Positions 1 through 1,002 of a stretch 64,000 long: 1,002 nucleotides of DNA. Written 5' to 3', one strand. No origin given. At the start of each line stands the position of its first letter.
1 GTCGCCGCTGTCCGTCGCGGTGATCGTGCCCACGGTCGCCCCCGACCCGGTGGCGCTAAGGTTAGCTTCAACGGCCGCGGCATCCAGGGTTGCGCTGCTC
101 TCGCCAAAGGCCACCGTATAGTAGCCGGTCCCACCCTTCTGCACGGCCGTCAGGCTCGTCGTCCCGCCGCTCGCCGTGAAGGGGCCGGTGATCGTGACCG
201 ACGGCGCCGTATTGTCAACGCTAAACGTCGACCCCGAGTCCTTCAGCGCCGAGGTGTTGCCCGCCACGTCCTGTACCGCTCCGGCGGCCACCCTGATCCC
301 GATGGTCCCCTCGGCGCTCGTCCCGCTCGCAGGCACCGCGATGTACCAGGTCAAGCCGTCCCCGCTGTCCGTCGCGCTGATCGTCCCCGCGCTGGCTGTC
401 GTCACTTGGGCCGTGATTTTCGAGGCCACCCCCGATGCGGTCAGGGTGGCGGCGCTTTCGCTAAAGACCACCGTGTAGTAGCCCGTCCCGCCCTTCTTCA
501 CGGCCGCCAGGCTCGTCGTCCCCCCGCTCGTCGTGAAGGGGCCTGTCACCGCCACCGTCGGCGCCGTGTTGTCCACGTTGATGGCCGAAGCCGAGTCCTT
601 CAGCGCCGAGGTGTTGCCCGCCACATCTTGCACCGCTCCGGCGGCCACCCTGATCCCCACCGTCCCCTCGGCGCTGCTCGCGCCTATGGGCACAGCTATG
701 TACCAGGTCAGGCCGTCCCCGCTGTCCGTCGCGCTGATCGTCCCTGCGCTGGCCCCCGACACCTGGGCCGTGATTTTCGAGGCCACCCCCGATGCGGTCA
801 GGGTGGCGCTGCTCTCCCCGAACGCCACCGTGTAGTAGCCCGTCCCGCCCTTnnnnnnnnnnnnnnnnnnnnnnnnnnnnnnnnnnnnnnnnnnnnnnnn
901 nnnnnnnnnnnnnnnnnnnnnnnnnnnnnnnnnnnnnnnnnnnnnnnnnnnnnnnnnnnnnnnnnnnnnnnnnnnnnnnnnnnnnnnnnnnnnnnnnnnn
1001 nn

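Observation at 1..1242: Near-identical ~357-bp tandem coding repeats interrupted by an in-frame TAG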

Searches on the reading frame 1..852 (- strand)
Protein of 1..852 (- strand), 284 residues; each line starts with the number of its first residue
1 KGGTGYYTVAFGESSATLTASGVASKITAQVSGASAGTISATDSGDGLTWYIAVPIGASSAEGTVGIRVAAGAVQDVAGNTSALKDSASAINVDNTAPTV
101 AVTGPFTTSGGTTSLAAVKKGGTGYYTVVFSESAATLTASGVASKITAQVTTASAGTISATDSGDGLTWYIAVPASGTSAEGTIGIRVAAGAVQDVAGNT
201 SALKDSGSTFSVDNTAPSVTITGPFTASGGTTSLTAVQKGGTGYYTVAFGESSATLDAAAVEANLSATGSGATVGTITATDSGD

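Call 8: search_protein_families(library=pfam, proteins=[window:1-852:-], max_evalue=0.01)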
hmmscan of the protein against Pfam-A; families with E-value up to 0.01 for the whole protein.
window:1-852:- (284 aa): 2 families
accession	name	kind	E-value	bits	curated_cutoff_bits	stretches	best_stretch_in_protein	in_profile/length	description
PF19078.6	Big_12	-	3.1e-05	24.6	27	1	17-87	25-97/102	Bacterial Ig-like domain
PF13750.12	Big_3_3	-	0.00044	20.4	27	0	192-228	22-57/157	Bacterial Ig-like domain (group 3)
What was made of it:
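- On Tandem bacterial Ig-like repeat surface protein: Big_3_3 scores about 20 bits against 27 (call 8).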

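Call 16: find_homologous_proteins(query=window:1-852:-, max_evalue=0.001)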
Query window:1-852:- (284 aa): 3 proteins with E <= 0.001 among 8000 candidates.
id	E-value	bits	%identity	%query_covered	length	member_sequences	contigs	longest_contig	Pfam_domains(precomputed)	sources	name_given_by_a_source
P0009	2.8e-59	219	68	50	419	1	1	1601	-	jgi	-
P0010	2.0e-14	72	35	77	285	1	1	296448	PF19078.7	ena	-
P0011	7.3e-4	37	31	69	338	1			-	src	-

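Call 19: find_encoding_contigs(protein=P0009, flank=10000, max_places=10)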
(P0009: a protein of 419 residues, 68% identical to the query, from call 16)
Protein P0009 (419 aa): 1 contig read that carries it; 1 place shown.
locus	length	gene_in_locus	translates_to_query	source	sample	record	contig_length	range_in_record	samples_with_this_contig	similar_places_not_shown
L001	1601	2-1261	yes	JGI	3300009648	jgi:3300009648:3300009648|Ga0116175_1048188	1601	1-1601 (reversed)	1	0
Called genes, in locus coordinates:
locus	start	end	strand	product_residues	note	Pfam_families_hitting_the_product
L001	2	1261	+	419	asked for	?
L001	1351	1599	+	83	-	?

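Call 32: search_protein_families(library=pfam, proteins=[L001:1351-1599:+, P0009], max_evalue=0.001)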
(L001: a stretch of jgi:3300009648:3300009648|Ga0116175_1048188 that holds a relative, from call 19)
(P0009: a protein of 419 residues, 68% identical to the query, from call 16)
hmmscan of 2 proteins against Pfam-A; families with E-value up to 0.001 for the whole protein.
L001:1351-1599:+ (83 aa): 0 families

P0009 (419 aa): 0 families

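Call 37: search_protein_representatives(protein=P0009)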
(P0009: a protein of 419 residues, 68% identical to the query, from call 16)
Query: 419 residues. Proteins with E-value up to 0.001 (for the whole library): 91; up to 1e-10: 32; up to 1e-30: 5. The best 91 are listed.
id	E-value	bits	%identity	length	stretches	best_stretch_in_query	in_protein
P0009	1.5e-254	860.8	100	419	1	1-419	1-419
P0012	5.1e-101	355.4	39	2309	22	12-142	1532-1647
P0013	4.3e-39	151.6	44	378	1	97-416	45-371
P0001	3.5e-36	142.1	65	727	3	16-126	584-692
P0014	3.0e-33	132.4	36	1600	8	11-152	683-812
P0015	1.2e-29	120.5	36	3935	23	13-142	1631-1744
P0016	3.2e-29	119.1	36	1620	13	2-203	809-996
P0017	6.6e-29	118.1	36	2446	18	2-144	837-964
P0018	9.1e-27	111.1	32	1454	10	12-160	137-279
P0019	1.2e-24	104.1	39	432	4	2-142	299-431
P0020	1.2e-22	97.5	35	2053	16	2-144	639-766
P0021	1.1e-21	94.3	40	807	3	11-139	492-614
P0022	3.3e-20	89.5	38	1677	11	2-154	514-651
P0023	4.7e-19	85.7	33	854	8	3-146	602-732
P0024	2.7e-18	83.2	37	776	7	5-149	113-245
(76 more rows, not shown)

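Call 39: find_encoding_contigs(protein=P0013, flank=10000, max_places=10)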
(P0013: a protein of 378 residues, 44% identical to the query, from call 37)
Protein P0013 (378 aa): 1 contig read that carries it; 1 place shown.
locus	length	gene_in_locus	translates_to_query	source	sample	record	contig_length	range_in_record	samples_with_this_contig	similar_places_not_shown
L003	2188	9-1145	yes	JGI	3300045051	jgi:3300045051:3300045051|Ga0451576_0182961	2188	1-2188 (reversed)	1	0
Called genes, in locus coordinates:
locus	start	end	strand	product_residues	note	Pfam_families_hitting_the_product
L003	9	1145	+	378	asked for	-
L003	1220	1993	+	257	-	-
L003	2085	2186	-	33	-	?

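Call 58: search_protein_families(library=ncbifam, proteins=[window:1-852:-, P0009, L003:1220-1993:+], max_evalue=0.01)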
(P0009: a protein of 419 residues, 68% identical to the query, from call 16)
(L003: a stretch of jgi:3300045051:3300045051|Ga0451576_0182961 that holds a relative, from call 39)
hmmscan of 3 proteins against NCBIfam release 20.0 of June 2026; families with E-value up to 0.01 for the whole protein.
window:1-852:- (284 aa): 0 families

P0009 (419 aa): 0 families

L003:1220-1993:+ (257 aa): 0 families
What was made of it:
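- Tried and rejected: NCBIfam gave no family for the lipoprotein, its C-terminal module or the downstream gene (call 58).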

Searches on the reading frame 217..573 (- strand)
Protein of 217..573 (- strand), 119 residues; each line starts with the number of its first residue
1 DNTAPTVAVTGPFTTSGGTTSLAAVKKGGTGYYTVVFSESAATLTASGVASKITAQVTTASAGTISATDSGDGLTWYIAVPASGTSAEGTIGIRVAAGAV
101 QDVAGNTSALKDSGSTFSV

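Call 43: search_solved_structures(query=A1, max_evalue=1)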
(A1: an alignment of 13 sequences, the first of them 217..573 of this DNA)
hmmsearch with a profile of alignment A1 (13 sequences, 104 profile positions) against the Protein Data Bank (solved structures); distinct sequences matched with E-value up to 1: 30.
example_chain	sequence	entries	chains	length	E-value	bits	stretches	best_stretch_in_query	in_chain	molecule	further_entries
6i38_A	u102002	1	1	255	3.1e-05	27.6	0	49-90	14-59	nv2Pizza6-AYW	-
6i37_A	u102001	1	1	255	3.2e-05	27.6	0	49-90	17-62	nv1Pizza6-AYW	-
6ren_A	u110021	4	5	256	3.3e-05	27.5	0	49-90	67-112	3fPizza6-SH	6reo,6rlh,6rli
6i39_A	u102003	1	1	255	3.8e-05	27.3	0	49-90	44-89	v31Pizza6-AYW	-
6f0q_A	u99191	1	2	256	5.1e-05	26.9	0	49-90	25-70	Pizza6-AYW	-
6i3b_A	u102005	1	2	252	5.3e-05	26.9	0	49-90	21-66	cPizza6-AYW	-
3wwa_A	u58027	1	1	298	6.4e-05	26.6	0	49-90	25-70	Pizza7H protein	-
6f0s_A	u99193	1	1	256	7.4e-05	26.4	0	49-90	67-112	Pizza6-SYW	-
7zpw_A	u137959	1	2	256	7.6e-05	26.4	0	49-90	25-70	Pizza6-TSK-TSH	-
6f0t_A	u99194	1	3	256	9.5e-05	26.1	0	49-90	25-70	Pizza6-SFW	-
7zpz_A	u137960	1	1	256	9.7e-05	26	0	49-90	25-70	Pizza6-TSR-TSH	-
7zcj_A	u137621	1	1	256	0.0001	26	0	49-90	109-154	Pizza6-TNH-TSH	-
7zqg_A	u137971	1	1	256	0.00011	25.9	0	50-90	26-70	Pizza6-KSH-TSH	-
7zq2_A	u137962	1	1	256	0.00011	25.9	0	50-90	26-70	Pizza6-RSH-TSH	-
6qsd_A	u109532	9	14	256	0.00011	25.9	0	49-90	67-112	Pizza6S | Pizza6-S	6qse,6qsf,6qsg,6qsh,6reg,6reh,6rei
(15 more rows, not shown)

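Call 50: predict_structure(alignment_id=A1)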
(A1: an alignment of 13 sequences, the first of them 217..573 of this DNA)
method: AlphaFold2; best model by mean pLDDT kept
length: 119 residues; sequences in the alignment: 13
mean_pLDDT: 94.4   pTM: 0.88
mean pLDDT of the five models: 94.4, 92.3, 92.2, 91.1, 59.9
residues with pLDDT >= 90: 105; 70-90: 11; 50-70: 3; < 50: 0
segments of 3 or more residues with pLDDT < 50: none
pLDDT, mean of each block of 10 residues (from residue 1): 93 97 95 97 95 94 96 97 82 97 96 96
secondary structure, 60 per line:
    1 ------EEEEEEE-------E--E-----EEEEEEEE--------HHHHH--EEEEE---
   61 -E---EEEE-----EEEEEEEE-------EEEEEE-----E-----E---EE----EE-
elements in order: E7-13 E30-37 H46-50 E53-57 E66-69 E75-82 E90-95
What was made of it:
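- On Tandem bacterial Ig-like repeat surface protein: AlphaFold2 model of U3: pLDDT 94.4, seven strands (call 50).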

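Call 53: fold_search(model_id=the predicted structure, library=pdb)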
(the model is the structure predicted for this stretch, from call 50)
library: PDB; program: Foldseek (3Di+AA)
matches with E <= 10: 1549; with E <= 0.001: 0
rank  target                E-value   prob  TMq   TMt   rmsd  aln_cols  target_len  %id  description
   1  5gzt_B                2.1e-02  0.99  0.49  0.08   4.8       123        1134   12  Crystal Structure of Chitinase ChiW from Paenibacillus sp. str. FPU-7 Reveals a Novel Type of Bacterial Cell-Surface-E (released 2016-12-28)
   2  5gzu_B                2.7e-02  0.99  0.50  0.10   4.8       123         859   15  Crystal Structure of Chitinase ChiW from Paenibacillus sp. str. FPU-7 Reveals a Novel Type of Bacterial Cell-Surface-E (released 2016-12-28)
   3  6umt_A                5.7e-02  0.85  0.40  0.42   6.1       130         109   13  High-affinity human PD-1 PD-L2 complex (released 2019-11-27)
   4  7ph4_C                7.4e-02  0.57  0.33  0.34   8.0       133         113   11  AMP-PNP bound nanodisc reconstituted MsbA with nanobodies, spin-labeled at position T68C (released 2022-08-24)
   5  6d5a                  9.2e-02  0.95  0.46  0.20   5.5       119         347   12  Crystal structure of L,D-transpeptidase 5 from Mycobacterium tuberculosis in apo form (released 2019-02-27)
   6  4z7a                  1.1e-01  0.94  0.46  0.20   5.5       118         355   12  Structural and biochemical characterization of a non-functionally redundant M. tuberculosis (3,3) L,D-Transpeptidase, Ld (released 2015-09-02)
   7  4uid_A                1.1e-01  0.80  0.36  0.25   6.7       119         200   16  Crystal structure of the S-layer protein SbsC domains 4 and 5 (released 2016-04-13)
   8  2c9r                  1.7e-01  0.63  0.33  0.38   4.9        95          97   18  apo-H91F CopC (released 2006-05-03)
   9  8as0_R                1.7e-01  0.38  0.30  0.32   8.4       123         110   14  PD-1 extracellular domain in complex with Fab fragment from D12 antibody (released 2022-11-23)
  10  2jh2_A                1.7e-01  0.35  0.34  0.31  11.6       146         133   10  X-ray crystal structure of a cohesin-like module from Clostridium perfringens (released 2007-11-06)
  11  8trq_B                1.7e-01  0.20  0.24  0.18   8.8       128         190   11  T cell recognition of citrullinated vimentin peptide presented by HLA-DR4 (released 2024-07-31)
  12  7kd0_C                1.8e-01  0.57  0.37  0.38   7.4       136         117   11  Ricin bound to VHH antibody V2C11 (released 2021-08-04)
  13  4zfq                  1.9e-01  0.91  0.48  0.21   5.4       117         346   11  Structure of M. tuberculosis (3,3) L,D-Transpeptidase, LdtMt5. (Meropenen-adduct form) (released 2015-09-02)
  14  7wed_L                1.9e-01  0.57  0.36  0.39   7.0       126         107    9  SARS-CoV-2 Omicron variant spike RBD in complex with Fab XGv347 (released 2022-04-13)
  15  8as0_L                2.1e-01  0.51  0.37  0.39   6.8       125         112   11  PD-1 extracellular domain in complex with Fab fragment from D12 antibody (released 2022-11-23)
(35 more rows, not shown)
